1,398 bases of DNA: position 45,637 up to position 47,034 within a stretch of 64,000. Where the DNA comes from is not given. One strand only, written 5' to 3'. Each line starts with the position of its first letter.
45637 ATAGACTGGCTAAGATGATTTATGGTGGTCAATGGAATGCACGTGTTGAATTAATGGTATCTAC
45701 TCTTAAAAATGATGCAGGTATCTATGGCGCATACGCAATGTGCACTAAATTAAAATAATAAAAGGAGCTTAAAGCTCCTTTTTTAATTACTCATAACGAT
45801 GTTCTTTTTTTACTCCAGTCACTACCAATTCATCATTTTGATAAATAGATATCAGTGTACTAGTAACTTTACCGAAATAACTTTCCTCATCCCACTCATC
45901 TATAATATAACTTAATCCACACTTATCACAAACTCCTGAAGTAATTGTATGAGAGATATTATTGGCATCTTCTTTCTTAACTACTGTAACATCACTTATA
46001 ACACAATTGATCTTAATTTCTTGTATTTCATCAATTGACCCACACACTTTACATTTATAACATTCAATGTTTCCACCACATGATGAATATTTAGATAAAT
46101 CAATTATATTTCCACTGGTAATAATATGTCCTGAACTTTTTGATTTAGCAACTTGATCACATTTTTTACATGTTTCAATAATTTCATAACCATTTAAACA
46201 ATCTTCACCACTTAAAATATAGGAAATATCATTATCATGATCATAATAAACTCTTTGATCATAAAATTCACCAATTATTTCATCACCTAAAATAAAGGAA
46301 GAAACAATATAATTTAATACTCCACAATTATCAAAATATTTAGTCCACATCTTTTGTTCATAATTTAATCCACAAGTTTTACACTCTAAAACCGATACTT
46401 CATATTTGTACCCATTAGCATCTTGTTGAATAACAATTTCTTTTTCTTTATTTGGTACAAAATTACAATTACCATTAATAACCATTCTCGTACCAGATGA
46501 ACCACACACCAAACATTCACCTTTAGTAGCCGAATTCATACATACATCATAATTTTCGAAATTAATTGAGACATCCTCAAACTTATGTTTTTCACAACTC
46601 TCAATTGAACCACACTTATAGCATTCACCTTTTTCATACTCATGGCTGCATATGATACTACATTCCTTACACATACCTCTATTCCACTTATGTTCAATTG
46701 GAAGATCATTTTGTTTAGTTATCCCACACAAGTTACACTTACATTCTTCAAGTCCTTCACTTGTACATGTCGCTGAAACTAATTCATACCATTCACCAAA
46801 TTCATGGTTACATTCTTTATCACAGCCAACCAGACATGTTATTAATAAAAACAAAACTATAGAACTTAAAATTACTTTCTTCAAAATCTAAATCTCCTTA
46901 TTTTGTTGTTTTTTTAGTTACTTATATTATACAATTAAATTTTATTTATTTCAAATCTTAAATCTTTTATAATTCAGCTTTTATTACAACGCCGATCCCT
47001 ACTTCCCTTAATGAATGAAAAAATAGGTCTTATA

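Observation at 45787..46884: Cys-rich lipoprotein made almost entirely of the same W/Cys/His repeat unit found in the two large surface proteins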

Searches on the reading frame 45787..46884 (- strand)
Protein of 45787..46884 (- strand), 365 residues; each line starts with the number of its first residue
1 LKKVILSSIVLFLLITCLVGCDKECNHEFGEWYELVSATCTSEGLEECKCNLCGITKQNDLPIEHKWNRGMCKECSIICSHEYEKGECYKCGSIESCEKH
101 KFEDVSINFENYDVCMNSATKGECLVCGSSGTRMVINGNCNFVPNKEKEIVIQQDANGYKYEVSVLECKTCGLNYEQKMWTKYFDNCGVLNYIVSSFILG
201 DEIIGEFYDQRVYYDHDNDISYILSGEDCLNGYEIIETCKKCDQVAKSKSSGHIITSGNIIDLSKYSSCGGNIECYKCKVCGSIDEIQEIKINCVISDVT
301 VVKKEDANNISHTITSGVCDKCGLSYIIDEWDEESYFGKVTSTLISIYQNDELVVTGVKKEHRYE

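Call 9: search_protein_families(library=pfam, proteins=[window:45787-46884:-], max_evalue=1)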
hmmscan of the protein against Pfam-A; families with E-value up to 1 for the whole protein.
window:45787-46884:- (365 aa): 0 families

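Call 10: search_protein_families(library=ncbifam, proteins=[window:45787-46884:-], max_evalue=1)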
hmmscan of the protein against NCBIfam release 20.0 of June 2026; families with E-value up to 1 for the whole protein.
window:45787-46884:- (365 aa): 1 family
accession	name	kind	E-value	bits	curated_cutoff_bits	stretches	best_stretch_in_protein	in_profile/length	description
NF047801.1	LIC10301_lipo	equivalog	0.41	10.8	130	1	1-49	1-42/124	LIC10301 family lipoprotein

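Call 14: find_homologous_proteins(query=window:45787-46884:-, max_evalue=0.001)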
Query window:45787-46884:- (365 aa): 1 proteins with E <= 0.001 among 1107 candidates.
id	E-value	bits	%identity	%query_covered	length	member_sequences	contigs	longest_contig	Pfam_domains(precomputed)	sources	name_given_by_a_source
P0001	3.2e-245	831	100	100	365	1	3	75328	-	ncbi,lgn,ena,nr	ncbi:MAG: hypothetical protein IJX78_06130 [Bacilli bacterium]|nr:hypothetical protein [Bacilli bact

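Call 19: search_solved_structures(query=window:45787-46884:-, max_evalue=10)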
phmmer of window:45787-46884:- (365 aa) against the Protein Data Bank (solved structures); distinct sequences matched with E-value up to 10: 0.

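Call 27: predict_structure(protein=window:45790-46824:-)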
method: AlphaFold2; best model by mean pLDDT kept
length: 345 residues; sequences in the alignment: 1
mean_pLDDT: 40.4   pTM: 0.26
mean pLDDT of the five models: 40.4, 36.3, 28.6, 26.4, 23.8
residues with pLDDT >= 90: 1; 70-90: 51; 50-70: 45; < 50: 248
segments of 3 or more residues with pLDDT < 50: 1-121, 137-141, 159-179, 182-273, 343-345
pLDDT, mean of each block of 10 residues (from residue 1): 24 23 26 21 19 23 24 25 20 22 26 29 52 49 52 50 38 46 42 39 33 25 25 25 25 23 36 62 82 83 81 70 79 69 51
secondary structure, 60 per line:
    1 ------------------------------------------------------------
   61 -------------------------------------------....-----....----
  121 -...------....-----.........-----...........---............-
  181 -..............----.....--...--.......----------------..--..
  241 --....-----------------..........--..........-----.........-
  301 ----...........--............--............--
elements in order: E104-107 E113-116 E122-124 E131-134 E140-148 E154-164 E168-179 E182-195 E200-204 H212-218 H243-246 H264-273 E276-285 E291-299 E305-315 E318-329 E332-343

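Call 31: find_encoding_contigs(protein=P0001, flank=3000, max_places=4)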
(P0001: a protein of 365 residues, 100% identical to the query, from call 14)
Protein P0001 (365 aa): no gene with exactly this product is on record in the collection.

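Call 51: search_protein_representatives(protein=window:45790-46821:-)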
Query: 344 residues. Proteins with E-value up to 0.001 (for the whole library): 1323; up to 1e-10: 261; up to 1e-30: 52. The best 150 are listed.
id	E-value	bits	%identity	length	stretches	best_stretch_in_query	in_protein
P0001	5.5e-232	785.5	100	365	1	1-344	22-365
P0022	8.1e-112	390.2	28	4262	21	134-308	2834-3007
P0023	1.5e-111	389.3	28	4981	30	134-313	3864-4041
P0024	7.8e-91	321.2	29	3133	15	134-337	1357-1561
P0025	4.5e-86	305.5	27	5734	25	134-314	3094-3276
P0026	4.7e-76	272.6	30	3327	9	76-310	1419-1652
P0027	9.7e-76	271.5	28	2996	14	129-314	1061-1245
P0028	1.4e-71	257.9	30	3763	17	132-312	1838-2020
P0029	1.5e-69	251.2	29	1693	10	119-334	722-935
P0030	2.1e-66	240.8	29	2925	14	129-313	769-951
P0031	1.4e-64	234.8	29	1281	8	136-337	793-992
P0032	2.2e-59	217.7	27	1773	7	133-333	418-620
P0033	3.2e-58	213.9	28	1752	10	129-336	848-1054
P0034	4.2e-57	210.2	29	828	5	77-311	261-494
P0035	1.9e-56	208.0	30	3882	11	133-314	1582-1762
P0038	1.4e-51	192.1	29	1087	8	79-336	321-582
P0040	2.4e-49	184.7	41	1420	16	5-42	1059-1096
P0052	6.6e-38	147.1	30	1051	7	131-311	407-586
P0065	7.0e-34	133.8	28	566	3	119-330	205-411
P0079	3.4e-29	118.4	28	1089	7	133-262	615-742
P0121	3.1e-19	85.7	28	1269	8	133-262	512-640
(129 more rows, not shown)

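Call 54: search_protein_families(library=pfam, proteins=[P0022, P0029, P0031, P0034, P0038], max_evalue=0.01)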
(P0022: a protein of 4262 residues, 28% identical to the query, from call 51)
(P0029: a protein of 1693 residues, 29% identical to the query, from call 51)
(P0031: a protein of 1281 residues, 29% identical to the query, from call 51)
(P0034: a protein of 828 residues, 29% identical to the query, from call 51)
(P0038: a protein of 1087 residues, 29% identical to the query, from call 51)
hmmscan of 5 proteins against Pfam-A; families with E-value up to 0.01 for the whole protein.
P0022 (4262 aa): 0 families

P0029 (1693 aa): 2 families
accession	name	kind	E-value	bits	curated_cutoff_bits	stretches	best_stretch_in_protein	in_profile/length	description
PF06649.17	DUF1161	-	0.00044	21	25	0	93-109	17-33/52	Protein of unknown function (DUF1161)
PF21366.3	TRAFD1-XIAF1_ZnF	-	0.01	16.1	27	1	535-560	9-32/43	TRAFD1/XAF1, zinc finger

P0031 (1281 aa): 2 families
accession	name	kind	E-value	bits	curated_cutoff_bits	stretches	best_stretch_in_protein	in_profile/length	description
PF00404.24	Dockerin_1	-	1.8e-06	28.5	22.9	1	41-88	2-52/57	Dockerin type I domain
PF03545.18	YopE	-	0.0006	20.4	25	0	1043-1063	50-70/70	Yersinia virulence determinant (YopE)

P0034 (828 aa): 0 families

P0038 (1087 aa): 0 families

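Call 55: list_cluster_members(proteins=[P0022, P0023, P0024, P0026, P0029, P0031, P0034, P0038, P0065, P0040])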
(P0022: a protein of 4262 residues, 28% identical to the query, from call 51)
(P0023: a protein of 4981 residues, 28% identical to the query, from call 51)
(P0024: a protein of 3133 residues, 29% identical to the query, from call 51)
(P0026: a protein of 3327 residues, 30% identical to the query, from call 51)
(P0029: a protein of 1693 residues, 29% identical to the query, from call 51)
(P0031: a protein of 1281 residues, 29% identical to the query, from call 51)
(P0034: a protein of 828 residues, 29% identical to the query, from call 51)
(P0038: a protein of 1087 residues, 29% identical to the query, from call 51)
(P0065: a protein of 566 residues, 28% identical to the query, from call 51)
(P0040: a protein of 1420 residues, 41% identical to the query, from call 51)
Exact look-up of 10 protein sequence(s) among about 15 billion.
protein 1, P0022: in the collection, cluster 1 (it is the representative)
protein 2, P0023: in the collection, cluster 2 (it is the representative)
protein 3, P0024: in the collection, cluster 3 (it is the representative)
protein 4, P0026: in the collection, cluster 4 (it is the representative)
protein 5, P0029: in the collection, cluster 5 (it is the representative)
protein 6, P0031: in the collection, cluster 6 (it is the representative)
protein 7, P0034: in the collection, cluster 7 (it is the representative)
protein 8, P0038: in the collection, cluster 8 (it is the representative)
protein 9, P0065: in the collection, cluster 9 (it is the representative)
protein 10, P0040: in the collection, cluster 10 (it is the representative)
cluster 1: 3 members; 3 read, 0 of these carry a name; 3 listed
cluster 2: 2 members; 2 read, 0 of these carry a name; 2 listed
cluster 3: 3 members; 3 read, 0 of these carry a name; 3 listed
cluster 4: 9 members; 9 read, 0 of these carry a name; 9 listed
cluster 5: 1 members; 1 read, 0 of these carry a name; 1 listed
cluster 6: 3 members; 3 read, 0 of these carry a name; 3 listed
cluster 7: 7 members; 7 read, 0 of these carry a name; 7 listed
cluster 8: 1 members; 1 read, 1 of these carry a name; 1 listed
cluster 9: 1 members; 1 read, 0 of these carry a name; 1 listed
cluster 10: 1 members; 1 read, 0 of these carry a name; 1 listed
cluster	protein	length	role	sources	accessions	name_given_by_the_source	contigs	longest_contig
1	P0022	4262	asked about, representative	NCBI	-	-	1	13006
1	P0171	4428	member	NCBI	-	-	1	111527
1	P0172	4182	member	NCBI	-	-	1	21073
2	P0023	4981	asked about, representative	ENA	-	-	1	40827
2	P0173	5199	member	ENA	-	-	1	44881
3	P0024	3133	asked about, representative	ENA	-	-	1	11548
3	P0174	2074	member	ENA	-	-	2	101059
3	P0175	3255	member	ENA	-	-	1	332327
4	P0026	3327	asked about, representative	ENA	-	-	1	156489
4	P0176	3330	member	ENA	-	-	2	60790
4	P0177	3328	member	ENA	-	-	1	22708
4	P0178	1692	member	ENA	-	-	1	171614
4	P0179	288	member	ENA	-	-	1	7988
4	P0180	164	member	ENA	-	-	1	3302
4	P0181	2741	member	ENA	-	-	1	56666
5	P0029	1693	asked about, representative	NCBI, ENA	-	-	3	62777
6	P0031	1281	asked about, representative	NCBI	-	-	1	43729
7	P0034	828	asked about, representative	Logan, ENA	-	-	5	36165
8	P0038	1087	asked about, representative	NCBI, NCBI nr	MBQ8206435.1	MAG: hypothetical protein IJZ77_03150, partial [Bacilli bacterium] | hypothetical protein [Bacilli bacterium]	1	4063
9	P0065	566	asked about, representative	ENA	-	-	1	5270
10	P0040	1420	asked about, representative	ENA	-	-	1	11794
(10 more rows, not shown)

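Call 64: find_homologous_proteins(query=A3, max_evalue=1e-10)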
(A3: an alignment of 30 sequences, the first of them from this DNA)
Query A3 (30 sequences) (345 aa, profile of the alignment): 1 proteins with E <= 1e-10 among 1274 candidates.
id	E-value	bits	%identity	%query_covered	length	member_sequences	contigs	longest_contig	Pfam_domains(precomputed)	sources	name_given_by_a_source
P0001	4.6e-64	234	100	100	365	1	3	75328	-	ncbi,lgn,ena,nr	ncbi:MAG: hypothetical protein IJX78_06130 [Bacilli bacterium]|nr:hypothetical protein [Bacilli bact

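Call 65: find_encoding_contigs(protein=P0034, flank=4000, max_places=3)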
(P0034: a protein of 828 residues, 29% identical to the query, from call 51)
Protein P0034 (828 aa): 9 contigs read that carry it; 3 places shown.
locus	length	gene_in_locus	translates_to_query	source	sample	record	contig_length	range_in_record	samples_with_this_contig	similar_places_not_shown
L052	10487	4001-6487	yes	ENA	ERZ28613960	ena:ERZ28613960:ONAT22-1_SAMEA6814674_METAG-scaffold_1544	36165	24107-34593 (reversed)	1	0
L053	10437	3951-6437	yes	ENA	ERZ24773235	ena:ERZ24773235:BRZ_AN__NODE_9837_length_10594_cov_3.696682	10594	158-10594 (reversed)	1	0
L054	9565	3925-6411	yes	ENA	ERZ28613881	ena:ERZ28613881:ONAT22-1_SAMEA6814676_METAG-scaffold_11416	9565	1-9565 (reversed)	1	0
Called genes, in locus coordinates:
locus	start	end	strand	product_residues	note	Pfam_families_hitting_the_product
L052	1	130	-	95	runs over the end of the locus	-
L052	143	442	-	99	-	-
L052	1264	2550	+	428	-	PF02463:SMC_N (faint), PF13304:AAA_21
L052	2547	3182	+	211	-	-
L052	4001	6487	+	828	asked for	-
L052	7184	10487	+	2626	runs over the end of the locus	PF09479:Flg_new, PF18998:Flg_new_2 (faint), PF09479:Flg_new, PF12799:LRR_4 (faint), PF13306:LRR_5, PF13855:LRR_8 (faint), PF13306:LRR_5, PF13306:LRR_5, +1 more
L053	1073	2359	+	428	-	PF13175:AAA_15 (faint), PF02463:SMC_N (faint), PF13304:AAA_21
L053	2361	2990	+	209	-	-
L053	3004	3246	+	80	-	-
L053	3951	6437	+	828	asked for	-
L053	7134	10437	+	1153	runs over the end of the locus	?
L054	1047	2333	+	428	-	PF13175:AAA_15 (faint), PF02463:SMC_N (faint), PF13304:AAA_21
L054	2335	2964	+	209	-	-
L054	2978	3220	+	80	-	-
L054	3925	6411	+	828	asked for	-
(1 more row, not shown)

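Call 68: predict_structure(alignment_id=A3)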
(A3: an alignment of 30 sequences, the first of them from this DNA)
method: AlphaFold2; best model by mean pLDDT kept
length: 345 residues; sequences in the alignment: 30
mean_pLDDT: 79.5   pTM: 0.61
mean pLDDT of the five models: 79.5, 79.2, 78.7, 78.4, 77.2
residues with pLDDT >= 90: 198; 70-90: 54; 50-70: 23; < 50: 70
segments of 3 or more residues with pLDDT < 50: 1-16, 22-34, 38-77
pLDDT, mean of each block of 10 residues (from residue 1): 42 49 45 46 33 37 36 42 91 95 79 85 73 69 91 94 86 93 92 90 95 97 94 94 96 96 94 94 97 97 97 92 96 95 81
secondary structure, 60 per line:
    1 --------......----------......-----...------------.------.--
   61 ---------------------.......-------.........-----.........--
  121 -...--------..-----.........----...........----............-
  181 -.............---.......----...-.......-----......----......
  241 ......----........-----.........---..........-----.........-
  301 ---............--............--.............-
elements in order: E9-14 E25-30 E36-38 E82-88 E96-104 E110-118 E122-124 E140-148 E153-163 E168-179 E182-194 E198-204 E213-219 E225-230 E235-242 H243-246 E251-258 E264-272 E276-285 E291-299 E304-315 E318-329 E332-344

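Call 73: fold_search(model_id=the predicted structure, library=pdb)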
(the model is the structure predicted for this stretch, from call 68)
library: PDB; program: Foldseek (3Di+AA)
matches with E <= 10: 501; with E <= 0.001: 0
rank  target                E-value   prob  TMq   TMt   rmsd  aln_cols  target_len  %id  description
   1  7hsv_B                5.0e-02  0.20  0.10  0.13  23.6       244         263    9  PanDDA analysis group deposition -- Crystal Structure of FatA in complex with Z2643472210 (released 2025-08-13)
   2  7hu0_B                5.8e-02  0.21  0.11  0.13  23.8       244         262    9  PanDDA analysis group deposition -- Crystal Structure of FatA in complex with Z728939702 (released 2025-08-13)
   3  7hrf_B                5.8e-02  0.18  0.10  0.13  24.1       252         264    9  PanDDA analysis group deposition -- Crystal Structure of FatA in complex with Z33546479 (released 2025-08-13)
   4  7hrc_B                6.4e-02  0.20  0.11  0.14  25.1       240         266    9  PanDDA analysis group deposition -- Crystal Structure of FatA in complex with Z608061328 (released 2025-08-13)
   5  2w38                  6.7e-02  0.25  0.12  0.10  25.0       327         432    6  Crystal structure of the pseudaminidase from Pseudomonas aeruginosa (released 2008-12-23)
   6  8c7g_A                7.4e-02  0.10  0.09  0.07  21.1       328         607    9  Drosophila melanogaster Rab7 GEF complex Mon1-Ccz1-Bulli (released 2023-05-17)
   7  7hu0_A                8.5e-02  0.18  0.10  0.13  23.8       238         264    8  PanDDA analysis group deposition -- Crystal Structure of FatA in complex with Z728939702 (released 2025-08-13)
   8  9grr                  8.5e-02  0.15  0.10  0.13  25.2       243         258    9  Crystal structure of Arabidopsis thaliana Acyl-ACP Thioesterase (At-FatA) complexed with Cinmethylin (released 2025-05-14)
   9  9hrr_B                8.9e-02  0.15  0.10  0.13  25.1       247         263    8  Crystal structure of Arabidopsis thaliana Fatty Acid Thioesterase A in an apo state (released 2025-08-13)
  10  6ta1_C                9.3e-02  0.20  0.11  0.02  27.2       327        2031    9  Fatty acid synthase of S. cerevisiae (released 2019-11-06)
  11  9hmt                  9.8e-02  0.18  0.11  0.14  25.1       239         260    9  Crystal structure of Arabidopsis thaliana Acyl-ACP Thioesterase (At-FatA) complexed with methiozolin-fluorine (released 2025-05-14)
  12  7hr2_B                1.0e-01  0.16  0.11  0.14  24.2       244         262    9  PanDDA analysis group deposition -- Crystal Structure of FatA in complex with Z56946871 (released 2025-08-13)
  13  9gs1_AaA              1.1e-01  0.18  0.11  0.14  25.3       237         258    9  Crystal structure of Arabidopsis thaliana Acyl-ACP Thioesterase (At-FatA) complexed with Oxaziclomefone (released 2025-05-14)
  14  9d49_A                1.1e-01  0.18  0.11  0.03  26.9       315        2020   10  Atomic model of triple mutant S. cerevisiae Fatty Acid Synthase (FAS) in complex with Palmitoyl-CoA (in vitro binding) (released 2025-08-27)
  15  1olz_A                1.2e-01  0.21  0.13  0.08  26.7       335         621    8  The ligand-binding face of the semaphorins revealed by the high resolution crystal structure of SEMA4D (released 2003-09-11)
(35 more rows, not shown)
